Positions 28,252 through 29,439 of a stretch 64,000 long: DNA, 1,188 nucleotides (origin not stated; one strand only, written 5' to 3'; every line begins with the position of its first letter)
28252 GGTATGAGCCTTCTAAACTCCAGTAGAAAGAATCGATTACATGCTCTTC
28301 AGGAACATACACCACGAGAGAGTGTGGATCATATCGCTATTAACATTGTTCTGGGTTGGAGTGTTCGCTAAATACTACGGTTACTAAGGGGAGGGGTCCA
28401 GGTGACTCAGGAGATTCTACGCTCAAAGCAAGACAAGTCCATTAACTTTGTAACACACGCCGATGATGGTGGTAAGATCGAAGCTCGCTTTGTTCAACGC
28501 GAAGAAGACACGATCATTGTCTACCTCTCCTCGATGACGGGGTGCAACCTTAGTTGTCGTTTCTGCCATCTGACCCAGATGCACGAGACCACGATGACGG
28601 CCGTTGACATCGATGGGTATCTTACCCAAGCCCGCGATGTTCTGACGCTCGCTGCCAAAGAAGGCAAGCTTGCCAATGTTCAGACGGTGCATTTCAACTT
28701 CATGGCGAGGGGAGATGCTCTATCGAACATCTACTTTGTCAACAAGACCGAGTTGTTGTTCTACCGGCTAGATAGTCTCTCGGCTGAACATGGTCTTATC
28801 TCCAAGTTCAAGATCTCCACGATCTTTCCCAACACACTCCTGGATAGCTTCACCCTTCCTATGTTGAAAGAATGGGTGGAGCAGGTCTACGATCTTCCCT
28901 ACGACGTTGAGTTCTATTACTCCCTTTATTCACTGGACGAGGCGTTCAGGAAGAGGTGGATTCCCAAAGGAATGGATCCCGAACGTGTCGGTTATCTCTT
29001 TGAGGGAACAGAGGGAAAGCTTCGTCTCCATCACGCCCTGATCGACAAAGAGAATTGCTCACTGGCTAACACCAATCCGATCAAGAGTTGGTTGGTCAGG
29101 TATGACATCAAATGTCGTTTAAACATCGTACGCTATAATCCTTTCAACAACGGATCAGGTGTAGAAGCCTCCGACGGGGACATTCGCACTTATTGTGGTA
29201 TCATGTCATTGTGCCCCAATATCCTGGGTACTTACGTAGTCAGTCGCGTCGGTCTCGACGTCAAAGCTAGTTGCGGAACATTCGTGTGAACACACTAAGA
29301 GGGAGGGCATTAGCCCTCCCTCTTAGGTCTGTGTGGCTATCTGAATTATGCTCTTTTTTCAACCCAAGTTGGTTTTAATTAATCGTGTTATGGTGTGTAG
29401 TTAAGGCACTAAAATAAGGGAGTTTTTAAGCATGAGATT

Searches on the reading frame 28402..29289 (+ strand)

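Call 7: search_protein_families(library=phrogs, proteins=[window:28402-29289:+], max_evalue=0.001)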
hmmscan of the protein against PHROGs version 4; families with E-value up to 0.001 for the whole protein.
window:28402-29289:+ (295 aa): 1 family
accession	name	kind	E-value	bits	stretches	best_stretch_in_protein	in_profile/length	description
phrog_27142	-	other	1.1e-68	233.3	1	7-295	10-299/300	Fe-S-cluster redox domain-containing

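Call 41: search_protein_families(library=pfam, proteins=[window:28402-29289:+], max_evalue=0.01)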
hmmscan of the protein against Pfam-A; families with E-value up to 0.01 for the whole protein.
window:28402-29289:+ (295 aa): 1 family
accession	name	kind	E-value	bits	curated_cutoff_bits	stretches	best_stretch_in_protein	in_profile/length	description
PF04055.27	Radical_SAM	-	3.8e-05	24.4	29.5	1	43-194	2-127/166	Radical SAM superfamily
